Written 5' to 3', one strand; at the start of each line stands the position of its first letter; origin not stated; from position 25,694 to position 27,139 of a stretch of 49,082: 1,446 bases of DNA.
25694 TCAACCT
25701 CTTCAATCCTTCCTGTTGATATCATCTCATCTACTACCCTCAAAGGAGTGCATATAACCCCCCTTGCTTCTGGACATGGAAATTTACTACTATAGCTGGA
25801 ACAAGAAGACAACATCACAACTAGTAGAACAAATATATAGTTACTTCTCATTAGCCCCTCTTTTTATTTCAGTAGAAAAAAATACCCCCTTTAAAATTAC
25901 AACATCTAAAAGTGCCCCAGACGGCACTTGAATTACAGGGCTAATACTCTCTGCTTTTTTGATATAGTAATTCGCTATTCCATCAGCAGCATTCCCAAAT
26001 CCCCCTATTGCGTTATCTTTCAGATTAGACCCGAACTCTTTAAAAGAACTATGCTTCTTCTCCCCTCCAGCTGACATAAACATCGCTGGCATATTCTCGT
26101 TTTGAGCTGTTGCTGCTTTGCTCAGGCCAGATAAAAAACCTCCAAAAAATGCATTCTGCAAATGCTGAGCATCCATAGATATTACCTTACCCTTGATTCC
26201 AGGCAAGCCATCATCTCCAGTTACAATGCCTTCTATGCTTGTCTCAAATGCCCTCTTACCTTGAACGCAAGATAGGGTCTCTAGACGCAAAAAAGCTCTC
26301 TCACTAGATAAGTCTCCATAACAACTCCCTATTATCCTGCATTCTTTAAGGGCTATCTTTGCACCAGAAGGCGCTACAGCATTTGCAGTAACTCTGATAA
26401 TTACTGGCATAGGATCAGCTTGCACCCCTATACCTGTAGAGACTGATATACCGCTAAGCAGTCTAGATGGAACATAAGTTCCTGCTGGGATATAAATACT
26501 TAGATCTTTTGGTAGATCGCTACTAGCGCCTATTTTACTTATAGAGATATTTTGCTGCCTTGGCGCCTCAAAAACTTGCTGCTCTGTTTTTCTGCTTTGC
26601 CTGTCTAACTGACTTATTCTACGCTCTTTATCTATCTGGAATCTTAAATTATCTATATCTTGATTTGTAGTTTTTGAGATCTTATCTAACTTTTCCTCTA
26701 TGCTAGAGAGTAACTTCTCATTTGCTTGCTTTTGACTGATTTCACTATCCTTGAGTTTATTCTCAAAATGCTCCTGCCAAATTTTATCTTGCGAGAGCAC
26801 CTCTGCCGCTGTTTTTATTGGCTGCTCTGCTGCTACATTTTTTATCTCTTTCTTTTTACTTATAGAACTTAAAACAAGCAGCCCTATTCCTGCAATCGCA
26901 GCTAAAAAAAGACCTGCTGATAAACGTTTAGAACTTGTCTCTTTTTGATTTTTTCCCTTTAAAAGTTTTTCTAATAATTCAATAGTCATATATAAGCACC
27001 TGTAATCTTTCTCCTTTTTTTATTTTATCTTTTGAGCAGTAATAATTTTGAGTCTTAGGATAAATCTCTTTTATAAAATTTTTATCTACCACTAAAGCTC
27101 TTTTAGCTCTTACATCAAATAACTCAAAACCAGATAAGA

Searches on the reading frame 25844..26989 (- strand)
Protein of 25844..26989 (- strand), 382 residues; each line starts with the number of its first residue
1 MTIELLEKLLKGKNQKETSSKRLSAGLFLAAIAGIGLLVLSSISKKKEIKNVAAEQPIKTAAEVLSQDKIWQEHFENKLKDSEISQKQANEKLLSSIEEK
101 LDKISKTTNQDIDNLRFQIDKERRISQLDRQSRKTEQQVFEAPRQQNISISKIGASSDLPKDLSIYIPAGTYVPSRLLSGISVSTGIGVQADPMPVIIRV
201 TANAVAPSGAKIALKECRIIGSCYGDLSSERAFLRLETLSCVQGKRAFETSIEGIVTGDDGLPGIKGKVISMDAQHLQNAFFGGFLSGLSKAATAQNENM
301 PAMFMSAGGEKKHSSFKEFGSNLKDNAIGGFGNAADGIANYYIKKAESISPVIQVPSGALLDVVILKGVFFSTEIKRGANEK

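Call 21: search_protein_families(library=pfam, proteins=[window:25844-26989:-], max_evalue=0.001)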
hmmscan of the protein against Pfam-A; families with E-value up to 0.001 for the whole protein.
window:25844-26989:- (382 aa): 1 family
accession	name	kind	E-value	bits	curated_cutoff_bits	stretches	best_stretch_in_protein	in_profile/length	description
PF03743.19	TrbI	-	2.6e-31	109.4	35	1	166-371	1-188/188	Bacterial conjugation TrbI-like protein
